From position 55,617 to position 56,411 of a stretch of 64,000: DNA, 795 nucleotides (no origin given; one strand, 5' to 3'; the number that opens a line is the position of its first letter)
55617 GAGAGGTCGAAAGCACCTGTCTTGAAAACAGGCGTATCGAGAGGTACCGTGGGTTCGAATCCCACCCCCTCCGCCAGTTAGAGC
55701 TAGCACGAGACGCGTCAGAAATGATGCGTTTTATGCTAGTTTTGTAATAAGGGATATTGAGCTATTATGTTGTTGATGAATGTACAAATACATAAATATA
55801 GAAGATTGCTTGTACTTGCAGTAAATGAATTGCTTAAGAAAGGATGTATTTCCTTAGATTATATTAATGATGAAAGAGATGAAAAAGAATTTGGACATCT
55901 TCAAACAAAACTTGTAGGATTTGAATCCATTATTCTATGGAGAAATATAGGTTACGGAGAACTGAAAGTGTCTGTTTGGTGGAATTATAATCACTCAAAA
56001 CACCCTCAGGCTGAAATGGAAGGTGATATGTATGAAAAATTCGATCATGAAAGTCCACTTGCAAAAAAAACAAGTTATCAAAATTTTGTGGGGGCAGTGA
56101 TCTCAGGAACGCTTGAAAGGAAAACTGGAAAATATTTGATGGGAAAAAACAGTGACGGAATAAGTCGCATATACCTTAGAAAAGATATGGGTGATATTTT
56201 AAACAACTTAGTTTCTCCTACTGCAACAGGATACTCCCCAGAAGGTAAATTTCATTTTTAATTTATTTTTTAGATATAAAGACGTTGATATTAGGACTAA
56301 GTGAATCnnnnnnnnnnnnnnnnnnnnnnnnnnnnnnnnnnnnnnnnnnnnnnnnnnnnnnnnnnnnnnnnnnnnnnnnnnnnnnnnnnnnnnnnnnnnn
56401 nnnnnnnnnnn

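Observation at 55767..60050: Two uncharacterised small genes inside the defense island (candidate novel defense or anti-defense components)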

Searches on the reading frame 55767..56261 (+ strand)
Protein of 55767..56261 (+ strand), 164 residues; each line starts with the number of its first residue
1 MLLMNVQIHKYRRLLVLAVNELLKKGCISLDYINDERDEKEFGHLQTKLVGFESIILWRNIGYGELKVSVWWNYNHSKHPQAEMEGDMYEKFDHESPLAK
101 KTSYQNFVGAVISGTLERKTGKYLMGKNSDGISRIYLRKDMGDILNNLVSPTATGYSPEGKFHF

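Call 4: search_protein_families(library=pfam, proteins=[window:55767-56261:+], max_evalue=1)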
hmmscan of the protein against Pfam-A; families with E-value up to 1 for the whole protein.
window:55767-56261:+ (164 aa): 0 families

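Call 5: search_protein_families(library=padloc, proteins=[window:55767-56261:+], max_evalue=1)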
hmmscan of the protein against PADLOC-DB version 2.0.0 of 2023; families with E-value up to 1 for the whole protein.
window:55767-56261:+ (164 aa): 0 families

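Call 6: search_protein_families(library=ncbifam, proteins=[window:55767-56261:+], max_evalue=10)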
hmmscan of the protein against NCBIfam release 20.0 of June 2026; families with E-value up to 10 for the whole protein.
window:55767-56261:+ (164 aa): 0 families

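Call 7: search_protein_families(library=phrogs, proteins=[window:55767-56261:+], max_evalue=10)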
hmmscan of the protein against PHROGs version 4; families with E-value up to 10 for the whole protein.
window:55767-56261:+ (164 aa): 0 families

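Call 10: find_homologous_proteins(query=window:55767-56261:+, max_evalue=0.01)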
Query window:55767-56261:+ (164 aa): 16 proteins with E <= 0.01 among 36 candidates.
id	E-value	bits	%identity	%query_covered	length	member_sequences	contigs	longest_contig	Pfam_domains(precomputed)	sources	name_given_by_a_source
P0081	7.3e-107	372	100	100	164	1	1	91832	-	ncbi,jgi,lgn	-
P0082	3.1e-61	224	63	96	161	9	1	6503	-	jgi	-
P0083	1.4e-53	199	63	90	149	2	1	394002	-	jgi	-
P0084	3.5e-43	165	50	95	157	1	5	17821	-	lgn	-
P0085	1.4e-42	163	47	99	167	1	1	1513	-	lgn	-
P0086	1.9e-40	156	46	95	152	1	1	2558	-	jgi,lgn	jgi:hypothetical protein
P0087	3.1e-39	152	47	79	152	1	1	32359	-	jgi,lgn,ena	-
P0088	3.9e-39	152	47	95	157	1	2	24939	-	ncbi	-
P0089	5.3e-39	152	51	95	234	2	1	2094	-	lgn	-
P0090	7.3e-39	151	48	96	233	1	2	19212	-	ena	-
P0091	1.2e-38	150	47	95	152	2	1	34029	-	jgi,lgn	jgi:hypothetical protein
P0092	1.8e-38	150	47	95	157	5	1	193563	-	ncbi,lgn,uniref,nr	ncbi:hypothetical protein FHT87_006183 [Rhizobium sp. BK316]|uniref:hypothetical protein n=1 Tax=Rhi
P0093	1.9e-38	150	47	96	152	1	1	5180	-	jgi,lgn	jgi:hypothetical protein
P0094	1.3e-36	144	45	95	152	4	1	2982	-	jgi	jgi:hypothetical protein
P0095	3.5e-36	142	46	95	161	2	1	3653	-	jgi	jgi:hypothetical protein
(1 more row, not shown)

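Call 16: search_solved_structures(query=A2, max_evalue=10, show_alignments=2)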
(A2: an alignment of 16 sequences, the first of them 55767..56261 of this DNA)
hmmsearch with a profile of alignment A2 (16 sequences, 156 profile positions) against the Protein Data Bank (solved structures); distinct sequences matched with E-value up to 10: 0.

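Call 22: find_encoding_contigs(protein=P0092, flank=8000, max_places=4)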
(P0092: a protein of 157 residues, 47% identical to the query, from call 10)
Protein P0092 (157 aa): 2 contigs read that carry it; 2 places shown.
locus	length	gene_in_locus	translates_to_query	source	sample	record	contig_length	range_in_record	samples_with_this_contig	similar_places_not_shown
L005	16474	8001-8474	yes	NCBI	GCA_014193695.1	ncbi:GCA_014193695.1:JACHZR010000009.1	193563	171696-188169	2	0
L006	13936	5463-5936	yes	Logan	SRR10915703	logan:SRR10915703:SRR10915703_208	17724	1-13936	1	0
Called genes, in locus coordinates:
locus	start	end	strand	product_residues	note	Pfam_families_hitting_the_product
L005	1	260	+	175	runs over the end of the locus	PF13628:DUF4142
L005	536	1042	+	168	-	PF04828:GFA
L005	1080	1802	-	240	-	-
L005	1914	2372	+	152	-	PF01638:HxlR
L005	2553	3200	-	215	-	PF00857:Isochorismatase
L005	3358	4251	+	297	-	PF00126:HTH_1, PF03466:LysR_substrate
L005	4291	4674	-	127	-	PF01638:HxlR, PF25213:HVO_A0261_N (weak)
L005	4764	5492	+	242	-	PF00106:adh_short, PF08659:KR (weak), PF13561:adh_short_C2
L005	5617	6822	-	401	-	PF03616:Glt_symporter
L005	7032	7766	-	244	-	PF01636:APH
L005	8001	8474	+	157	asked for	-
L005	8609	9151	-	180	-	PF03691:UPF0167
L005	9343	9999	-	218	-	PF02798:GST_N, PF13417:GST_N_3, PF13409:GST_N_2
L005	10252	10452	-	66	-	-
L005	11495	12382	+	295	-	PF01471:PG_binding_1 (weak), PF13539:Peptidase_M15_4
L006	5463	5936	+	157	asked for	-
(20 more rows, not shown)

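Call 23: find_encoding_contigs(protein=P0083, flank=8000, max_places=3)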
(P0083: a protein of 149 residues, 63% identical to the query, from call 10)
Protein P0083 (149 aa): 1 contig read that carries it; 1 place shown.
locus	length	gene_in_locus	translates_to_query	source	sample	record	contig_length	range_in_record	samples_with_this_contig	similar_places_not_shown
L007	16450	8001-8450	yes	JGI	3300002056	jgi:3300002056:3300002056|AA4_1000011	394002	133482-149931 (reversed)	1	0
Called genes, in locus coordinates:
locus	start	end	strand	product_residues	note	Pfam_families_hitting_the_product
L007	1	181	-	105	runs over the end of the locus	PF01035:DNA_binding_1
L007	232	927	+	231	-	PF00483:NTP_transferase, PF12804:NTP_transf_3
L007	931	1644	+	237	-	PF00483:NTP_transferase, PF12804:NTP_transf_3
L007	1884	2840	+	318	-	PF10096:DUF2334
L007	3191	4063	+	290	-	PF03462:PCRF, PF00472:RF-1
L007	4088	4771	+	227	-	PF02463:SMC_N (weak), PF00005:ABC_tran, PF00931:NB-ARC (faint), PF13304:AAA_21 (weak)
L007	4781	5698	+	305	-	PF18075:FtsX_ECD, PF02687:FtsX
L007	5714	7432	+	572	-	PF06418:CTP_synth_N, PF00117:GATase, PF07722:Peptidase_C26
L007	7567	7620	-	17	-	-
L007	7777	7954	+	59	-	-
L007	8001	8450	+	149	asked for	-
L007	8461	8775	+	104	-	-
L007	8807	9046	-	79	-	-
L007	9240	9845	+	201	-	-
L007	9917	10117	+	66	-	PF12728:HTH_17, PF13411:MerR_1 (weak), PF00376:MerR (weak)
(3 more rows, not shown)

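Call 24: find_encoding_contigs(protein=P0091, flank=8000, max_places=3)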
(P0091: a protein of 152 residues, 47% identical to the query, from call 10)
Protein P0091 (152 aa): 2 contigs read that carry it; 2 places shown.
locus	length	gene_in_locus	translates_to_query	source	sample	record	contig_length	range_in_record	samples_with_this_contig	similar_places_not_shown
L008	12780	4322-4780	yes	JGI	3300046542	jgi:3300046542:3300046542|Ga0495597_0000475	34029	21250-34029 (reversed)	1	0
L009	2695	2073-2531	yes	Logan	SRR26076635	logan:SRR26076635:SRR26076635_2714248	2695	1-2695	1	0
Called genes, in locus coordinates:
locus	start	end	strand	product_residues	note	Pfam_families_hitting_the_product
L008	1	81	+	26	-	?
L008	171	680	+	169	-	PF04386:SspB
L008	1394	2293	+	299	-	PF26915:Phage_P4_cII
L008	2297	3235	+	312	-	-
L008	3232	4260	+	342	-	PF08808:RES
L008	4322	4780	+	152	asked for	-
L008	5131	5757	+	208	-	PF07589:PEP_exosort_dom (weak)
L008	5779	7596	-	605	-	PF13181:TPR_8 (faint), PF07719:TPR_2 (faint), PF13428:TPR_14 (faint), PF14559:TPR_19 (faint), PF13432:TPR_16 (weak)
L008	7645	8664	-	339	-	PF01137:RTC, PF05189:RTC_insert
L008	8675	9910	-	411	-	PF01139:RtcB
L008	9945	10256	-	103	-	-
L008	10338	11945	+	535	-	PF06956:RtcR, PF00158:Sigma54_activat, PF01078:Mg_chelatase (faint), PF13191:AAA_16 (faint), PF14532:Sigma54_activ_2, PF00004:AAA (weak), PF07728:AAA_5, PF25601:AAA_lid_14 (weak)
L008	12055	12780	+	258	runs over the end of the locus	PF10988:DUF2807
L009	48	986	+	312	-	-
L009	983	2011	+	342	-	PF08808:RES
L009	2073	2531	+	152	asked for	-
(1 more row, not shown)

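Call 28: predict_structure(alignment_id=A2)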
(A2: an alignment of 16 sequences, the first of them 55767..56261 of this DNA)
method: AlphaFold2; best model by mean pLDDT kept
length: 164 residues; sequences in the alignment: 16
mean_pLDDT: 85.6   pTM: 0.84
mean pLDDT of the five models: 85.6, 85.5, 83.6, 80.1, 77.9
residues with pLDDT >= 90: 103; 70-90: 32; 50-70: 24; < 50: 5
segments of 3 or more residues with pLDDT < 50: 1-5
pLDDT, mean of each block of 10 residues (from residue 1): 62 96 95 66 93 94 91 90 68 65 90 93 92 93 93 93 76
secondary structure, 60 per line:
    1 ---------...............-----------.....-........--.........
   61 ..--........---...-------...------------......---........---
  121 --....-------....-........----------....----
elements in order: H10-24 H36-40 E42-49 E52-62 E65-72 H101-106 E110-117 E123-126 E134-137 H139-146 E157-160

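Call 32: fold_search(model_id=the predicted structure, library=pdb)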
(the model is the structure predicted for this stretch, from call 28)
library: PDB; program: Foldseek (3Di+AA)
matches with E <= 10: 139; with E <= 0.001: 0
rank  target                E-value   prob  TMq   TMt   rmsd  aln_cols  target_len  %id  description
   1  6szw_C                3.0e-01  0.03  0.17  0.15  20.4       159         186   16  Asymmetric complex of Factor XII and kininogen with gC1qR/C1QBP/P32 is governed by allostery (released 2020-07-22)
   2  7am1_A                4.7e-01  0.08  0.20  0.06  10.3       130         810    9  Structure of yeast Ssd1, a pseudonuclease (released 2021-08-11)
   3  5bw0_B                6.0e-01  0.11  0.24  0.35   7.3       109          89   11  The crystal structure of minor pseudopilin binary complex of XcpV and XcpW from the Type 2 secretion system of Pseudom (released 2016-07-20)
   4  6f3h_A                8.7e-01  0.08  0.27  0.07  17.7       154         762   10  Crystal structure of Dss1 exoribonuclease active site mutant D477N from Candida glabrata (released 2018-01-17)
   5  7te3                  9.8e-01  0.02  0.17  0.17  20.4       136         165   14  Crystal Structure of a Double Loop Deletion Mutant in gC1qR/C1qBP/HABP-1 (released 2022-06-01)
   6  7ui9_q                1.5e+00  0.04  0.21  0.08  13.9       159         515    8  Core Mediator-PICearly (Copy A) (released 2023-02-15)
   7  4ro1_A                1.6e+00  0.03  0.19  0.08  17.8       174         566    9  An 3'-5'-exoribonuclease that specifically recognizes RNAs. (released 2015-06-10)
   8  5bw0_D                1.7e+00  0.10  0.22  0.36   5.2        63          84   10  The crystal structure of minor pseudopilin binary complex of XcpV and XcpW from the Type 2 secretion system of Pseudom (released 2016-07-20)
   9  2ret_A                1.7e+00  0.08  0.23  0.35   6.8       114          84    9  The crystal structure of a binary complex of two pseudopilins: EpsI and EpsJ from the Type 2 Secretion System of Vibri (released 2008-02-05)
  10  6klc                  1.7e+00  0.06  0.19  0.03   5.8        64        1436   14  Structure of apo Lassa virus polymerase (released 2020-03-18)
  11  6ym3_A                2.1e+00  0.09  0.22  0.13   5.0        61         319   10  Crystal structure of Compound 1 with PIP4K2A (released 2021-04-14)
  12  1yqf_E                2.2e+00  0.03  0.24  0.22  15.1       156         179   10  Hypothetical protein from leishmania major unknown function sequence homologue to human p32 protein (released 2005-02-22)
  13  3qv0                  2.2e+00  0.03  0.21  0.19  17.9       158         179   14  Crystal structure of Saccharomyces cerevisiae Mam33 (released 2011-06-08)
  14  3bk5                  2.3e+00  0.01  0.16  0.13  17.5       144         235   11  Crystal structure of putative outer membrane lipoprotein-sorting protein domain from Vibrio parahaemolyticus (released 2008-02-05)
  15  6ym5_A                2.5e+00  0.08  0.21  0.13   5.0        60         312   10  Crystal structure of BAY-091 with PIP4K2A (released 2021-04-14)
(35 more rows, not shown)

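Call 34: find_homologous_proteins(query=A2, max_evalue=0.01)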
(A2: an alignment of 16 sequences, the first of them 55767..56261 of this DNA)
Query A2 (16 sequences) (164 aa, profile of the alignment): 400 proteins with E <= 0.01 among 3448 candidates; the best 120 are listed.
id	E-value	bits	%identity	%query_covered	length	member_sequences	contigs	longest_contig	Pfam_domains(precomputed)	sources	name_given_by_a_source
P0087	9.4e-70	251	47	79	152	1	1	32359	-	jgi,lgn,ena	-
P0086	1.2e-69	251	46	95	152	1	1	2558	-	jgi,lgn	jgi:hypothetical protein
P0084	1.3e-69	251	50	95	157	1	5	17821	-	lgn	-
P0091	1.9e-69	250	47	95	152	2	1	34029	-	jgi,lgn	jgi:hypothetical protein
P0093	5.3e-69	249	47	96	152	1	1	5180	-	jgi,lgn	jgi:hypothetical protein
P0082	6.2e-69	249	63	96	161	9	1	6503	-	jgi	-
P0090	6.6e-69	249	48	96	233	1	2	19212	-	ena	-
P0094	1.2e-68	248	45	95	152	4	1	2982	-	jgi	jgi:hypothetical protein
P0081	2.4e-68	247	100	100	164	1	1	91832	-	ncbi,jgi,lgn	-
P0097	3.1e-68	247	49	95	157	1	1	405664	-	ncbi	-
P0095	3.1e-68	247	46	95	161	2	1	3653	-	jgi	jgi:hypothetical protein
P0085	3.4e-68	246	47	99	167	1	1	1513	-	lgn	-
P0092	5.3e-68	246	47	95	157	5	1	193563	-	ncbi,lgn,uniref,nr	ncbi:hypothetical protein FHT87_006183 [Rhizobium sp. BK316]|uniref:hypothetical protein n=1 Tax=Rhi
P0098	5.4e-68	246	49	93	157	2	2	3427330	-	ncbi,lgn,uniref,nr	ncbi:hypothetical protein FHX08_001126 [Rhizobium sp. BK529]|uniref:hypothetical protein n=1 Tax=unc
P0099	6.4e-68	246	52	93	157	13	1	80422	-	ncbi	ncbi:hypothetical protein ACI6PO_28090 (plasmid) [Agrobacterium tumefaciens]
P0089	8.2e-68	245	51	95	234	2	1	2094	-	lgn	-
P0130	1.1e-64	235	44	99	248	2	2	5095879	-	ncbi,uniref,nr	ncbi:hypothetical protein [Flavobacterium gyeonganense]|uniref:Uncharacterized protein n=1 Tax=Flavo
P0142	5.0e-64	233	44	96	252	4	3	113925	-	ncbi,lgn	-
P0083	9.4e-63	229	63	90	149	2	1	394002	-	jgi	-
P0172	2.2e-62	228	43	97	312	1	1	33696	-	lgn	-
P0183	5.9e-62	226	44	98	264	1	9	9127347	-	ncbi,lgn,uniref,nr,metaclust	ncbi:hypothetical protein [Chitinophaga pinensis]|uniref:Uncharacterized protein n=1 Tax=Chitinophag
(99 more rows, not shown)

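Call 37: search_protein_families(library=pfam, proteins=[P0089, P0090, P0130, P0183, P0172, P0142], max_evalue=1)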
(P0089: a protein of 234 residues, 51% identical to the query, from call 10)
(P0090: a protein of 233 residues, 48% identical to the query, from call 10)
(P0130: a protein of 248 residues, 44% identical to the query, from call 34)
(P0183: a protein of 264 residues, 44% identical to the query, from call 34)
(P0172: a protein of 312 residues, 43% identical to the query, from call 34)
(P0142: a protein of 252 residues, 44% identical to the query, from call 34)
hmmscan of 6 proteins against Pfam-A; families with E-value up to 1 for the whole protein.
P0089 (234 aa): 2 families
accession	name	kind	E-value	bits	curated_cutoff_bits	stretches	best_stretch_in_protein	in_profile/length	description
PF20066.5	Glyoxalase_8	-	6.6e-05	23.4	23.7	1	1-52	1-58/143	Glyoxalase superfamily protein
PF17673.6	DUF5532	-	0.064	13.8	26.4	1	13-65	37-90/92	Family of unknown function (DUF5532)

P0090 (233 aa): 2 families
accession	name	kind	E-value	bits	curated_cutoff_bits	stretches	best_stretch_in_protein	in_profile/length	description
PF20066.5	Glyoxalase_8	-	0.0036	17.8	23.7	1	10-56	7-58/143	Glyoxalase superfamily protein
PF25782.1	TPR_CAND1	-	0.15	12.7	32.8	1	51-94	16-59/126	CAND1-like, TPR repeats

P0130 (248 aa): 3 families
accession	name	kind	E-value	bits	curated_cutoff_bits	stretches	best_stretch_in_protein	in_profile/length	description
PF20066.5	Glyoxalase_8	-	0.013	16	23.7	1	19-65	7-54/143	Glyoxalase superfamily protein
PF03717.20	PBP_dimer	-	0.022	15.6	24.4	1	14-87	29-99/180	Penicillin-binding Protein dimerisation domain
PF24359.1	DUF7515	-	0.14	12.8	27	1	27-89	23-81/85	Domain of unknown function (DUF7515)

P0183 (264 aa): 1 family
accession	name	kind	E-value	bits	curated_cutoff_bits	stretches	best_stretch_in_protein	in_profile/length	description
PF20066.5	Glyoxalase_8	-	0.15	12.5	23.7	1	39-81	12-56/143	Glyoxalase superfamily protein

P0172 (312 aa): 0 families

P0142 (252 aa): 2 families
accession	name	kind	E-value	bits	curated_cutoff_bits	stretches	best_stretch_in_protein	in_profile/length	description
PF20066.5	Glyoxalase_8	-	0.029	14.8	23.7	1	25-71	7-58/143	Glyoxalase superfamily protein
PF09943.14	DUF2175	-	0.5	11.1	25.1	1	7-88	12-89/98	Uncharacterized protein conserved in archaea (DUF2175)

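Call 55: find_related_loci(query=A2, collection=genome_contigs, flank=10000)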
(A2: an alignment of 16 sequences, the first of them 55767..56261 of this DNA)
Query A2 (164 aa) in genome_contigs; peptide patterns used: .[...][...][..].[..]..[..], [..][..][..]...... (x = any residue, [..] = any of these).
51 stretches matched a pattern; 32 encode a relative of the query (tblastn E <= 1e-3); 32 distinct loci.
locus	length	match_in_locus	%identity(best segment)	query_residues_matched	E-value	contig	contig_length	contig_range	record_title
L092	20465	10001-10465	49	8-162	1e-46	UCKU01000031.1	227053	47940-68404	Rhizobiales bacterium isolate AFS095166 genome assembly, contig: contig_31, whole genome shotgun sequence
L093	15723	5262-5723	49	8-163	6e-46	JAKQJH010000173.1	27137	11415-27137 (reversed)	MAG: Bacteroidota bacterium isolate USDV_maxbin.044 k141_1755759, whole genome shotgun sequence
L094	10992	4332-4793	49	8-163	6e-46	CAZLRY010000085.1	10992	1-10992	MAG TPA_asm: uncultured Chitinophaga sp. isolate SRP107338_co1_306 genome assembly, contig: NODE_7066_length_10992_cov_6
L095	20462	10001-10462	49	8-164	2e-45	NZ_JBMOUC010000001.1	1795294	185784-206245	Sphingobacterium sp. Mn56C NODE_1_length_1795294_cov_115.717761, whole genome shotgun sequence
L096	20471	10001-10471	43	6-164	4e-45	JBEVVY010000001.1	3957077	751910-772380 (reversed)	MAG: Sedimenticola sp. isolate 3502E c_000000000001, whole genome shotgun sequence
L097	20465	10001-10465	47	8-162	4e-45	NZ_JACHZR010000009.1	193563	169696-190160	Rhizobium sp. BK316 Ga0365272_09, whole genome shotgun sequence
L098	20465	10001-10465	46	8-164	9e-45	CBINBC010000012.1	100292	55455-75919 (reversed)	MAG TPA_asm: uncultured Fluviicola sp. isolate SRR16817032_binner123_Refined_15 genome assembly, contig: ERZ27393366.14,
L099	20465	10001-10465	47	8-164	1e-44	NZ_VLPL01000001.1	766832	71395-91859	Fluviicola chungangensis strain MAH-3 contig1, whole genome shotgun sequence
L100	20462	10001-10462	48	8-164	9e-45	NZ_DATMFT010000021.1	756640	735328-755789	MAG: Parapedobacter sp. isolate SMAG_U13470 k141_225057, whole genome shotgun sequence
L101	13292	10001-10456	48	8-162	3e-44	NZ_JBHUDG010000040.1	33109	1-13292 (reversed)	Pseudopedobacter beijingensis strain CGMCC 1.12329 soapdenovo_K_105_40, whole genome shotgun sequence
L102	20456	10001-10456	49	11-162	2e-44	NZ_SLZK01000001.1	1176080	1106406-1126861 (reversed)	Rhizobium sp. BK418 Ga0307660_101, whole genome shotgun sequence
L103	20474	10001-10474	44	7-164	6e-44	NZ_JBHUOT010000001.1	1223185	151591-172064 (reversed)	Flavobacterium notoginsengisoli strain KCTC 32505 spades_K_17_127_1, whole genome shotgun sequence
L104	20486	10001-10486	48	2-164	1e-43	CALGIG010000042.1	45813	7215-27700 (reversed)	MAG TPA_asm: uncultured Prolixibacteraceae bacterium isolate SRR3330205_bin.168_CONCOCT_v1.1_MAG genome assembly, contig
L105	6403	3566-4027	47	8-164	1e-43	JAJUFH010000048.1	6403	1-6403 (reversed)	MAG: Sinomicrobium sp. isolate bin6 k141_704521_length_6403_cov_35.0961, whole genome shotgun sequence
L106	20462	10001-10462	47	8-164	2e-43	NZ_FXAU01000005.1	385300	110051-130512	Sphingobacterium psychroaquaticum strain DSM 22418, whole genome shotgun sequence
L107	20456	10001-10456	48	8-164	5e-43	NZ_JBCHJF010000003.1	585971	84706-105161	Massilia sp. MP_M2 Ga0418738_03, whole genome shotgun sequence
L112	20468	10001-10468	46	4-164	1e-41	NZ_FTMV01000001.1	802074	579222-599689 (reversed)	Janthinobacterium sp. TND4EL3, whole genome shotgun sequence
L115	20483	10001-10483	44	3-164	2e-39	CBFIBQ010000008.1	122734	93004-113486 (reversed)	MAG: Salibacteraceae bacterium isolate Co_bin_522_indstr genome assembly, contig: Co_bin_522_indstr_c8, whole genome sho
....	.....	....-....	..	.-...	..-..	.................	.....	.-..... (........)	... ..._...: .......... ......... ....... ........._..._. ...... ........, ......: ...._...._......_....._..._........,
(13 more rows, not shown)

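Call 56: find_related_loci(query=A2, collection=viral_contigs, flank=10000)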
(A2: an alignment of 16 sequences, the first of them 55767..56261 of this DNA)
Query A2 (164 aa) in viral_contigs; peptide patterns used: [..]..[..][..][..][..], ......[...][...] (x = any residue, [..] = any of these).
145 stretches matched a pattern, but none encodes a relative of the query by tblastn (E <= 1e-3).
